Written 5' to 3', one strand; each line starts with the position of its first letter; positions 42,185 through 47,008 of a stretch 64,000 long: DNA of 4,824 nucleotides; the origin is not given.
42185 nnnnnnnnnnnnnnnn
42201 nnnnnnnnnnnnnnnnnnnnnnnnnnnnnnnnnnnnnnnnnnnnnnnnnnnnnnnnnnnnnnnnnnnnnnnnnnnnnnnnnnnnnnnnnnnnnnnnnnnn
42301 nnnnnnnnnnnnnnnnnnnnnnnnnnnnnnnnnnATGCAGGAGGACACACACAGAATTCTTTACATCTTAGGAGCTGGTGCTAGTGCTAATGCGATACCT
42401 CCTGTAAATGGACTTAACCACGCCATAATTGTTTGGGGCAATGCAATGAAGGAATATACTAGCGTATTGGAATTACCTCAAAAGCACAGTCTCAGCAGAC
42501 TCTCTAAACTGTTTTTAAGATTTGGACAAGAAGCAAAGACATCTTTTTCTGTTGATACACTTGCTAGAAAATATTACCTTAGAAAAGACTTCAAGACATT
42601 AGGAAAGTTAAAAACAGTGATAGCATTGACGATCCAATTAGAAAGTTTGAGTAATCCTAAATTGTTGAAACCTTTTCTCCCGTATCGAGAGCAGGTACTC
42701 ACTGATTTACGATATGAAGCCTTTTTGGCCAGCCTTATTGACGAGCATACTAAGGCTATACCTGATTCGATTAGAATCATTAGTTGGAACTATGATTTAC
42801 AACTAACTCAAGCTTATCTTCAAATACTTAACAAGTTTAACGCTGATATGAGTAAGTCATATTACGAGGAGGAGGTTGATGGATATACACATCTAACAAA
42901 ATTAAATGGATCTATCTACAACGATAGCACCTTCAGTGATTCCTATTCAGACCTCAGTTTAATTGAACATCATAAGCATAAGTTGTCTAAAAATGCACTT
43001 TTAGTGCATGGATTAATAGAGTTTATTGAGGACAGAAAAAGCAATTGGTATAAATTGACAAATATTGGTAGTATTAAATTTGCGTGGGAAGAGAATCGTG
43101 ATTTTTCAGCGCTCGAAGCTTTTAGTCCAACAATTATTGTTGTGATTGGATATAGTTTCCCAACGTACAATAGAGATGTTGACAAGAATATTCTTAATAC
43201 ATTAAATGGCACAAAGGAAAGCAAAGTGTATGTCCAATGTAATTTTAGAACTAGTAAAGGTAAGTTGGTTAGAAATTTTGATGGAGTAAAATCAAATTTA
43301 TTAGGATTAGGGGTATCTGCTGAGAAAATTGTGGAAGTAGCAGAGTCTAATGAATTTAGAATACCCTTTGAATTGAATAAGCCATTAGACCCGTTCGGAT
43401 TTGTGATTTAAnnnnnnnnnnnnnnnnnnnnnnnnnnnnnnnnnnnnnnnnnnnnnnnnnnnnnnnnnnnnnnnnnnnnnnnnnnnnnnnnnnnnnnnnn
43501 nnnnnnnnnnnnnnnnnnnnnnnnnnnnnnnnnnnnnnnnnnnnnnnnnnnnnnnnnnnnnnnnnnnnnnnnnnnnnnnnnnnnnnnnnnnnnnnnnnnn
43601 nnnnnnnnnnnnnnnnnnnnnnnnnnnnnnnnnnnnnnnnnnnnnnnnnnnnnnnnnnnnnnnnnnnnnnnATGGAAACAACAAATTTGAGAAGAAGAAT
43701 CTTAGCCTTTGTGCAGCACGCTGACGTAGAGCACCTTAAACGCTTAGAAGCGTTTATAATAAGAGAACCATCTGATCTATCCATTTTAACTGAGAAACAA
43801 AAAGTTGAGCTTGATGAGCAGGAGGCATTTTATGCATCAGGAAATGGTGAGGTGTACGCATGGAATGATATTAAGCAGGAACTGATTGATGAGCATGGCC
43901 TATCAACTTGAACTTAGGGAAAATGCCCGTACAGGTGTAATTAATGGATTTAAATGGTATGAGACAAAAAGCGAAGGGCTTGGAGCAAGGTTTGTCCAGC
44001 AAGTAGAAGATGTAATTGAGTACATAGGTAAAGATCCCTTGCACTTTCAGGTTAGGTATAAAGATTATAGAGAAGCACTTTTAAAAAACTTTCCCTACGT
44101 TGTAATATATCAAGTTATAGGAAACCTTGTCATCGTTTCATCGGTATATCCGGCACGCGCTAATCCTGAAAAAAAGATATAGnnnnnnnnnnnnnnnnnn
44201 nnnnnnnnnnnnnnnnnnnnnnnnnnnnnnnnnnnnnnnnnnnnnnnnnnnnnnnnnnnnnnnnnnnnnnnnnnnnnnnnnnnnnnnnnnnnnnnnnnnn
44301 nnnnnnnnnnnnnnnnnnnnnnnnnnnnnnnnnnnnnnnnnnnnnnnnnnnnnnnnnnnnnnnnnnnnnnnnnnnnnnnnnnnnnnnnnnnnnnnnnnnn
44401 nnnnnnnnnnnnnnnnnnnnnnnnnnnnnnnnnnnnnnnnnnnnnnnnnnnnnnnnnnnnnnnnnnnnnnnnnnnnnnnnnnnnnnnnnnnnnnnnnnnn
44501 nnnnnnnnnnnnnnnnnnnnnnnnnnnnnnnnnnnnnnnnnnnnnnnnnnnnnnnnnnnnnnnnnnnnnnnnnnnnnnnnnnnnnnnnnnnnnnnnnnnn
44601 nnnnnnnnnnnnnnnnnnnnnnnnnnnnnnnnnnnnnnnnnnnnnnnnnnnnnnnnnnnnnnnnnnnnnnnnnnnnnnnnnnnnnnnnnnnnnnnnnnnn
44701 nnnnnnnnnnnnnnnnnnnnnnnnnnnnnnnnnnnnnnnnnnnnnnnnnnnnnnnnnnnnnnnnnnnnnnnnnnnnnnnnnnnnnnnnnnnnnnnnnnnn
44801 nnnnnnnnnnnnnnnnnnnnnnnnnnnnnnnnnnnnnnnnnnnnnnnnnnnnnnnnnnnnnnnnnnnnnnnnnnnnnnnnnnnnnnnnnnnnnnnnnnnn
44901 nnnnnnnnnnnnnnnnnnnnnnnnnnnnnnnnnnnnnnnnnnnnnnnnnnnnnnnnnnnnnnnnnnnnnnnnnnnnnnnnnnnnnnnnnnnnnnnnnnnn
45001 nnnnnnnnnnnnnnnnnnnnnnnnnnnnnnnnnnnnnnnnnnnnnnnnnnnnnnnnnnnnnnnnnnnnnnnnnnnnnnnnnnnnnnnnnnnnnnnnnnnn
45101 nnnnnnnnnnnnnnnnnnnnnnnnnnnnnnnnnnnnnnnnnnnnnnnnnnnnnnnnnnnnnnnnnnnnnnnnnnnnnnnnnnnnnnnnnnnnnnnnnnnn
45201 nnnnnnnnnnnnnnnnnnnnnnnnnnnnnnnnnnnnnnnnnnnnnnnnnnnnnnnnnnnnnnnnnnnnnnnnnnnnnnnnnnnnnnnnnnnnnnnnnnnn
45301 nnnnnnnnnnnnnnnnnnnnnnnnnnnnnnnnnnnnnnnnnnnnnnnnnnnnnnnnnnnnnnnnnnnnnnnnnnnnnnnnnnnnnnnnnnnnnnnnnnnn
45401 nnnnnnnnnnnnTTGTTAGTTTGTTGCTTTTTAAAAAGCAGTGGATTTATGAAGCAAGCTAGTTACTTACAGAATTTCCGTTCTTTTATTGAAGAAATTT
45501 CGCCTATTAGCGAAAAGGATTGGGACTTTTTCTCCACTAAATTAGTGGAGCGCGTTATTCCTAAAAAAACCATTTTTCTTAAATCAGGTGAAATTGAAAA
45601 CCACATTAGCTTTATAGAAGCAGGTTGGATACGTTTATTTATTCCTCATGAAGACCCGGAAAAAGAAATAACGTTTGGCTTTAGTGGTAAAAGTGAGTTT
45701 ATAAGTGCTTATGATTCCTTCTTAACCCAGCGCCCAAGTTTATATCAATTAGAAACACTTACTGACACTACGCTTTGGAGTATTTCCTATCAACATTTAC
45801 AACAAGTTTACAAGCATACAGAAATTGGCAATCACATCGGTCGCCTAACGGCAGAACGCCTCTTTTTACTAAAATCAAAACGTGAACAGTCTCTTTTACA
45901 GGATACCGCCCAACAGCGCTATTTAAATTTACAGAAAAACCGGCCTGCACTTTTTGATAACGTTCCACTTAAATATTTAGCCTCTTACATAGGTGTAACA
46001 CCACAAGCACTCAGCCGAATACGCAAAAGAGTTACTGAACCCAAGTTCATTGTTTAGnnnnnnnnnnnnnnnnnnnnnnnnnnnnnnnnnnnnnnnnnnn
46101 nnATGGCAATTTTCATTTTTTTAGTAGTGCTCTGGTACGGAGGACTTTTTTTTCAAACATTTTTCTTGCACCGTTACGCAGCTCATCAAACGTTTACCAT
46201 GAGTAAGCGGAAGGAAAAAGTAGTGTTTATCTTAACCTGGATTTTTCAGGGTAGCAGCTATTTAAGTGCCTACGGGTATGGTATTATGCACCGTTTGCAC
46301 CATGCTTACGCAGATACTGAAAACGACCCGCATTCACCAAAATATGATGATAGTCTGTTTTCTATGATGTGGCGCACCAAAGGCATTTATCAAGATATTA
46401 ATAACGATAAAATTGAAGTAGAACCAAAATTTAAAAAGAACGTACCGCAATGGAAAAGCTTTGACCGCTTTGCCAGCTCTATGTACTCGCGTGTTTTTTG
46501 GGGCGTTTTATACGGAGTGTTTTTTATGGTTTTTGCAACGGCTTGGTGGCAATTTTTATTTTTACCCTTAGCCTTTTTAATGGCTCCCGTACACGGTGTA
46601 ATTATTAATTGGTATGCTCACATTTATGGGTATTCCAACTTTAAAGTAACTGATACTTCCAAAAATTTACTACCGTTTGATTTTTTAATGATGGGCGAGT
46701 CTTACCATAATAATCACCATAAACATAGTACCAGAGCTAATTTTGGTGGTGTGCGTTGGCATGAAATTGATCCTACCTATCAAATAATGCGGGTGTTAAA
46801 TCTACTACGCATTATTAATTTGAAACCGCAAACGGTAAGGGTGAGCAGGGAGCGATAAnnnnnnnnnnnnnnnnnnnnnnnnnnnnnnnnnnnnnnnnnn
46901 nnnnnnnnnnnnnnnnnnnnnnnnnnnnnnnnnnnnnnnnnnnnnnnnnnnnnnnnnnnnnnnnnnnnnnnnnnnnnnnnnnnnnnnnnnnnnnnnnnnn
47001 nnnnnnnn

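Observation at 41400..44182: Low-GC two-gene cassette with a SIR2-like protein, flanked by short interspersed repeats and followed by a ParE/RelE TA pair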

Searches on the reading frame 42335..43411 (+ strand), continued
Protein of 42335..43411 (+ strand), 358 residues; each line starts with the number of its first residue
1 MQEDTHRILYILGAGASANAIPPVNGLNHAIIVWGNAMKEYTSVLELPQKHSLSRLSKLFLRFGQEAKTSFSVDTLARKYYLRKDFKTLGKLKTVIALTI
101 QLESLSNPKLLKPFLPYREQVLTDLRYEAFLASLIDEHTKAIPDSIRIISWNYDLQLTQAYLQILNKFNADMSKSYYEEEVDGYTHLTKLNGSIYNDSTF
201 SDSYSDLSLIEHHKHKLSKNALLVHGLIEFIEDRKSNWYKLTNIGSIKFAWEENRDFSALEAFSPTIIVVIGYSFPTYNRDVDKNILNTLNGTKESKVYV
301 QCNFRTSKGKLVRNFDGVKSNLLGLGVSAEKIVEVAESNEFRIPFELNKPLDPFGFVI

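Call 41: search_protein_families(library=pfam, alignment_id=A3, max_evalue=0.0001)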
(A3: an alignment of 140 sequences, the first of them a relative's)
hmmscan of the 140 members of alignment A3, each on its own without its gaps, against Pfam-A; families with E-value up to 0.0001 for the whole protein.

A. member 1, L002:4141-5022:+ (294 aa): 0 families

B. families by the number of members that match (of 140 scanned): 184 families (the first 25 are shown)
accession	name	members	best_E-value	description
PF19351.4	DUF5929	4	1.3e-107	Domain of unknown function (DUF5929)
PF00106.31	adh_short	4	8.3e-57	short chain dehydrogenase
PF13561.12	adh_short_C2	4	1e-42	Enoyl-(Acyl carrier protein) reductase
PF00004.35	AAA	4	6.2e-22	ATPase family associated with various cellular activities (AAA)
PF07728.20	AAA_5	4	9.5e-18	AAA domain (dynein-related subfamily)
PF04326.19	SLFN_AlbA_2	4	2.9e-14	Schlafen, AlbA_2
PF08659.16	KR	4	1.4e-13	KR domain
PF23441.1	SDR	4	7.6e-10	SDR-like rossmann domain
PF01370.27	Epimerase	4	1.2e-07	NAD dependent epimerase/dehydratase family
PF02384.22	N6_Mtase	3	3e-53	N-6 DNA Methylase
PF07669.17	Eco57I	3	1.3e-41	Eco57I restriction-modification methylase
PF01797.21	Y1_Tnp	3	1.3e-24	Transposase IS200 like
PF00589.27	Phage_integrase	3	1.6e-20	Phage integrase family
PF12458.13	DUF3686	2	1.2e-191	ATPase involved in DNA repair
PF00005.33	ABC_tran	2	1.5e-33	ABC transporter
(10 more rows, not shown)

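Call 42: search_protein_families(library=padloc, alignment_id=A3, max_evalue=0.00001)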
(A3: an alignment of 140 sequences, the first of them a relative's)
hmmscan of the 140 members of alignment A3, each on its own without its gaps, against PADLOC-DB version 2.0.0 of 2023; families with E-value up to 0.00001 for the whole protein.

A. member 1, L002:4141-5022:+ (294 aa): 0 families

B. families by the number of members that match (of 140 scanned): 303 families (the first 25 are shown)
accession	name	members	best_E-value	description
PDLC05032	PDC-S50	4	4.5e-11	-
PDLC03604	REase_MTase_IIG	3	5.5e-207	Type IIG restriction enzyme-methyltransferase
PDLC03609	REase_MTase_IIG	3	9.6e-194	Type IIG restriction enzyme-methyltransferase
PDLC03629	REase_MTase_IIG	3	1.4e-48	Type IIG restriction enzyme-methyltransferase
PDLC03612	REase_MTase_IIG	3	3e-46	Type IIG restriction enzyme-methyltransferase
PDLC02643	DrmMI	3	3.5e-38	DrmMI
PDLC03021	MTase_I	3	2.5e-30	Type I methyltransferase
PDLC03335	MTase_II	3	4.2e-29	Type II methyltransferase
PDLC02529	PglX|PglXI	3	1.3e-23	PglX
PDLC03628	REase_MTase_IIG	3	1.4e-16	Type IIG restriction enzyme-methyltransferase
PDLC03318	MTase_II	3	5.6e-10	Type II methyltransferase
PDLC03029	MTase_I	2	1.1e-294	Type I methyltransferase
PDLC03179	Specificity_I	2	1.3e-58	Type I specificity subunit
PDLC03076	Specificity_I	2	1.7e-46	Type I specificity subunit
PDLC03062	Specificity_I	2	1.1e-41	Type I specificity subunit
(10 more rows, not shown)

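Call 50: search_protein_families(library=phrogs, proteins=[window:42335-43411:+], max_evalue=0.1)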
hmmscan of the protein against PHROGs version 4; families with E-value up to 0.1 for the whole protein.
window:42335-43411:+ (358 aa): 0 families

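Call 61: search_protein_representatives(alignment_id=A1)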
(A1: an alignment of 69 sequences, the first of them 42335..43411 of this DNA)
Query: 69 sequences, 348 profile positions. Proteins with E-value up to 0.001 (for the whole library): 3748; up to 1e-10: 2631; up to 1e-30: 1977. The best 150 are listed.
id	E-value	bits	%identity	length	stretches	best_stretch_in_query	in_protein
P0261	1.5e-91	323.7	-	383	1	1-342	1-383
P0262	2.2e-91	323.2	-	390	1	1-344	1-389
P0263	3.3e-91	322.6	-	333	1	1-342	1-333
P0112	8.8e-91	321.3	-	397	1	1-343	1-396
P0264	1.5e-90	320.5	-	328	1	1-342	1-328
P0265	1.6e-90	320.4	-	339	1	1-342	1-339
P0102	6.4e-90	318.4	-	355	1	1-342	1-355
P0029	6.6e-90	318.4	-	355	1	3-342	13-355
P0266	1.3e-89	317.4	-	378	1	4-342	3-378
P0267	2.4e-89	316.5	-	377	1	1-342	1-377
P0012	2.7e-89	316.3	-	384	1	1-342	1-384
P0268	4.4e-89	315.7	-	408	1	1-344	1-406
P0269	6.1e-89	315.2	-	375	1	1-342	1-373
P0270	7.4e-89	314.9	-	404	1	1-344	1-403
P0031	1.1e-88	314.3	-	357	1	4-344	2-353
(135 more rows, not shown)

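Call 72: search_protein_families(library=padloc, alignment_id=A1, max_evalue=0.1)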
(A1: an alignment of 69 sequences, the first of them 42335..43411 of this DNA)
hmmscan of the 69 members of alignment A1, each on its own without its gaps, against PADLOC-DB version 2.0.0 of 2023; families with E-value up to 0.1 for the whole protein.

A. member 1, window:42335-43411:+ (358 aa): 1 family
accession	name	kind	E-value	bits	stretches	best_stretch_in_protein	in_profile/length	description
PDLC00134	GajB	-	0.0031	14.6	1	124-198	95-164/431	UrvD helicase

B. families by the number of members that match (of 69 scanned): 15 families
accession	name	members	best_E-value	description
PDLC02408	Aga_SIR2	19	4e-09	Class II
PDLC04084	SIR2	18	3.6e-10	-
PDLC04089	SIR2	12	1.1e-07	-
PDLC04082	SIR2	10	0.00029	-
PDLC02414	Aga_SIR2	9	8.4e-08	-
PDLC04087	SIR2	7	0.00038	-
PDLC04080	SIR2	5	5.6e-05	-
PDLC04081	SIR2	3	0.00057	-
PDLC00134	GajB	2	0.0026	UrvD helicase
PDLC04093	SIR2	1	0.00027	-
PDLC03795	RTasSLATT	1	0.00049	DRT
PDLC04096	SIR2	1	0.0019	-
PDLC03425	REase_II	1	0.012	Type II restriction enzyme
PDLC03819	RTasSLATT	1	0.016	DRT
PDLC02186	SIR2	1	0.04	-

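Call 85: search_protein_families(library=ncbifam, alignment_id=A1, max_evalue=0.01)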
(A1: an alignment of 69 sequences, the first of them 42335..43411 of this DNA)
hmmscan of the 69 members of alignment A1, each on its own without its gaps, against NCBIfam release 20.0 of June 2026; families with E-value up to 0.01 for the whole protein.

A. member 1, window:42335-43411:+ (358 aa): 0 families

B. families by the number of members that match (of 69 scanned): 0 families

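Call 90: search_dna_similar(query=window:42335-43411:+, collection=plasmids, mode=protein, max_evalue=0.001, max_rows=12)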
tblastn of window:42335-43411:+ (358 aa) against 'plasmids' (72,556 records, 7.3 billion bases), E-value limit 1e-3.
No match.

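Call 91: find_related_loci(query=A1, collection=viral_contigs, flank=4000)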
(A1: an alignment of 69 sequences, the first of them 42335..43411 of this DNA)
Query A1 (358 aa) in viral_contigs; peptide patterns used: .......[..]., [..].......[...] (x = any residue, [..] = any of these).
47 stretches matched a pattern; 16 encode a relative of the query (tblastn E <= 1e-3); 15 distinct loci.
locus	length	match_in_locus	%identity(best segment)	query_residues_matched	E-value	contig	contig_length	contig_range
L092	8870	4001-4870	30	7-303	8e-27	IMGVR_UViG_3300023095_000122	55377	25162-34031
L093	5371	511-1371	30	10-301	3e-22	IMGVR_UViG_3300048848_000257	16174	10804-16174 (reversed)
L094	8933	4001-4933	27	8-303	1e-20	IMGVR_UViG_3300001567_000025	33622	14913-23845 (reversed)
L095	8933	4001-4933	27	8-303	1e-20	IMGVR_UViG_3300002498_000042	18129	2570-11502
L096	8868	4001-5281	27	2-349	1e-20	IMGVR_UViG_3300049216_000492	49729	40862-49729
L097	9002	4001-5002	28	7-349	2e-20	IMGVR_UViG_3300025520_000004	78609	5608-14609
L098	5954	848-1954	26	7-348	3e-20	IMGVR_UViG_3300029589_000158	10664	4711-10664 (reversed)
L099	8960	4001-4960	24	6-301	8e-20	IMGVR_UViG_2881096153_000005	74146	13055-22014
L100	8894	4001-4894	26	2-301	7e-19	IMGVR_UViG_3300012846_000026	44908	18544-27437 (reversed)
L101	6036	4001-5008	26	7-349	3e-18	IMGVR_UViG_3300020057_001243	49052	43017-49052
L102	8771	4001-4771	28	68-347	5e-17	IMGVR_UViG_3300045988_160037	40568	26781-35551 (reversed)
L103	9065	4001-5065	25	7-347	1e-16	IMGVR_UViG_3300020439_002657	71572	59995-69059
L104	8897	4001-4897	28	6-301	1e-14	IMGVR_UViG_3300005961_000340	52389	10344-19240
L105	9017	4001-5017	27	7-356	6e-17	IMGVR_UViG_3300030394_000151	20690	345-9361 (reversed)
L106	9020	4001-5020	26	1-349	3e-16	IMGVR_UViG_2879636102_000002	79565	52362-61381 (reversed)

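Call 96: search_protein_families(library=phrogs, alignment_id=A6, max_evalue=0.00001)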
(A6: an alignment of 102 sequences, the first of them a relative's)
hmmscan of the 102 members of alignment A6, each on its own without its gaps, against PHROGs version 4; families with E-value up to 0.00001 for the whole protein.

A. member 1, L092:425-751:- (108 aa): 1 family
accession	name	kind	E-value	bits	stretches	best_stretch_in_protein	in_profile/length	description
phrog_13251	-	unknown function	5.2e-07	30.7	1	2-93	3-93/108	-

B. families by the number of members that match (of 102 scanned): 122 families (the first 25 are shown)
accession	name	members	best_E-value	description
phrog_498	-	6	4.2e-18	DNA methyltransferase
phrog_620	-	5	5.6e-19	ParB-like partition protein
phrog_8071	-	4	1.6e-18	ParB-like partition protein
phrog_940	-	4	3.3e-15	nuclease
phrog_1762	-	3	1.5e-36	-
phrog_4715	-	3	5.6e-14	ParB-like partition protein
phrog_723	-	3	1.1e-11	ParB-like partition protein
phrog_38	-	2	4.4e-84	terminase large subunit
phrog_11371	-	2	2.7e-14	-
phrog_16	-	2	4.7e-14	DNA helicase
phrog_8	-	2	7.6e-13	transcriptional regulator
phrog_12047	-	2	1.1e-11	ParB-like partition nuclease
phrog_5573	-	2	1.2e-11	terminase large subunit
phrog_15396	-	2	1.1e-10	ParB-like partition nuclease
phrog_18056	-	2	1.4e-10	ParB-like partition nuclease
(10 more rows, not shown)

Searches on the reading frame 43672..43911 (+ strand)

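Call 5: search_protein_families(library=pfam, proteins=[window:43672-43911:+], max_evalue=1)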
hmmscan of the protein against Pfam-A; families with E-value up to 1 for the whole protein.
window:43672-43911:+ (79 aa): 0 families

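Call 6: search_protein_families(library=padloc, proteins=[window:43672-43911:+], max_evalue=1)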
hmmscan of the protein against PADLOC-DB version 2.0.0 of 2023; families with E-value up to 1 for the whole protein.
window:43672-43911:+ (79 aa): 0 families

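Call 7: search_protein_families(library=ncbifam, proteins=[window:43672-43911:+], max_evalue=1)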
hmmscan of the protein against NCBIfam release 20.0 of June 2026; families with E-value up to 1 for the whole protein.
window:43672-43911:+ (79 aa): 1 family
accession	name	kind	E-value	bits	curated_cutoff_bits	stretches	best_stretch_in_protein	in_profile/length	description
TIGR04284.1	aldehy_Rv0768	hypoth_equivalog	0.19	10.7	775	1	4-65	59-120/480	aldehyde dehydrogenase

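Call 50: search_protein_families(library=phrogs, proteins=[window:43672-43911:+], max_evalue=0.1)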
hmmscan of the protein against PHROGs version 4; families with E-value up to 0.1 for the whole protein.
window:43672-43911:+ (79 aa): 3 families
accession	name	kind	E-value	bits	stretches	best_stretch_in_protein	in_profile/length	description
phrog_24220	-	unknown function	0.0046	17.6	1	3-25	8-30/51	-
phrog_24519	-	unknown function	0.023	15.4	1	20-55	139-171/191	-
phrog_16577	-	unknown function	0.073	14.3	0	58-77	11-29/55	-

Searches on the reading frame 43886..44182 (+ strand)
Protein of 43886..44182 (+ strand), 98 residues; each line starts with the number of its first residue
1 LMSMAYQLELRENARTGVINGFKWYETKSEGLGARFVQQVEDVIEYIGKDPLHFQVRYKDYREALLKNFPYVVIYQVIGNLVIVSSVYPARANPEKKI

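Call 5: search_protein_families(library=pfam, proteins=[window:43886-44182:+], max_evalue=1)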
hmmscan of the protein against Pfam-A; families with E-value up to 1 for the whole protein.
window:43886-44182:+ (98 aa): 1 family
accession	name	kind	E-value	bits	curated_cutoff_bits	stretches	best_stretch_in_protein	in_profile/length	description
PF05016.21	ParE_toxin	-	3e-05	24.9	23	1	22-91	15-86/89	ParE toxin of type II toxin-antitoxin system, parDE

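Call 6: search_protein_families(library=padloc, proteins=[window:43886-44182:+], max_evalue=1)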
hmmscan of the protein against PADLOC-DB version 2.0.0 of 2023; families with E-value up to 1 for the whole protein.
window:43886-44182:+ (98 aa): 0 families

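Call 7: search_protein_families(library=ncbifam, proteins=[window:43886-44182:+], max_evalue=1)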
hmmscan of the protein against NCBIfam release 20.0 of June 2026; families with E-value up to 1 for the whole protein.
window:43886-44182:+ (98 aa): 2 families
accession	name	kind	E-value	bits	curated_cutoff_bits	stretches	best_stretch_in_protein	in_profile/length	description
TIGR02385.1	RelE_StbE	subfamily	0.0007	20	27.9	1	49-87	45-80/88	type II toxin-antitoxin system mRNA interferase toxin, RelE/StbE family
NF005112.0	PRK06545.2-4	subfamily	0.13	11.3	294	1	13-81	124-192/356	prephenate dehydrogenase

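Call 50: search_protein_families(library=phrogs, proteins=[window:43886-44182:+], max_evalue=0.1)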
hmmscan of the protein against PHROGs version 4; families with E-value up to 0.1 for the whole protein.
window:43886-44182:+ (98 aa): 0 families

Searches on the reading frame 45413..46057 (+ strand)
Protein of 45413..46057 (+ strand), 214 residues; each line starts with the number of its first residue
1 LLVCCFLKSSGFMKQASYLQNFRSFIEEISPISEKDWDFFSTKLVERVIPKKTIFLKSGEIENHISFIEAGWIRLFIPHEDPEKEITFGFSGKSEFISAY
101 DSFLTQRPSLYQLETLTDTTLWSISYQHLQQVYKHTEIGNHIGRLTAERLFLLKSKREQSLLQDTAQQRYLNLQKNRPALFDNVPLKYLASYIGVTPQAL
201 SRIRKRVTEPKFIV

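Call 71: search_protein_families(library=pfam, proteins=[window:45413-46057:+], max_evalue=0.0001)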
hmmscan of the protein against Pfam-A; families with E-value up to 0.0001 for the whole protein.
window:45413-46057:+ (214 aa): 1 family
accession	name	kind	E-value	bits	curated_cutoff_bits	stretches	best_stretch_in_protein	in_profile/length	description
PF00027.35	cNMP_binding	-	8.7e-10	38.9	27.5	1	47-134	2-87/89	Cyclic nucleotide-binding domain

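Call 101: search_protein_families(library=padloc, proteins=[window:45413-46057:+], max_evalue=0.001)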
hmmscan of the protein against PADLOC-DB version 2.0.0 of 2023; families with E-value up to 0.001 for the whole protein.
window:45413-46057:+ (214 aa): 0 families

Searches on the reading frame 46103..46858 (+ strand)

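Call 71: search_protein_families(library=pfam, proteins=[window:46103-46858:+], max_evalue=0.0001)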
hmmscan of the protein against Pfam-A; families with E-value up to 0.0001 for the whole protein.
window:46103-46858:+ (251 aa): 1 family
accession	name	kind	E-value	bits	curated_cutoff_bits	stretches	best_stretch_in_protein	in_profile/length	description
PF00487.30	FA_desaturase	-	1.3e-20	74.7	29.7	1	6-230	6-239/253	Fatty acid desaturase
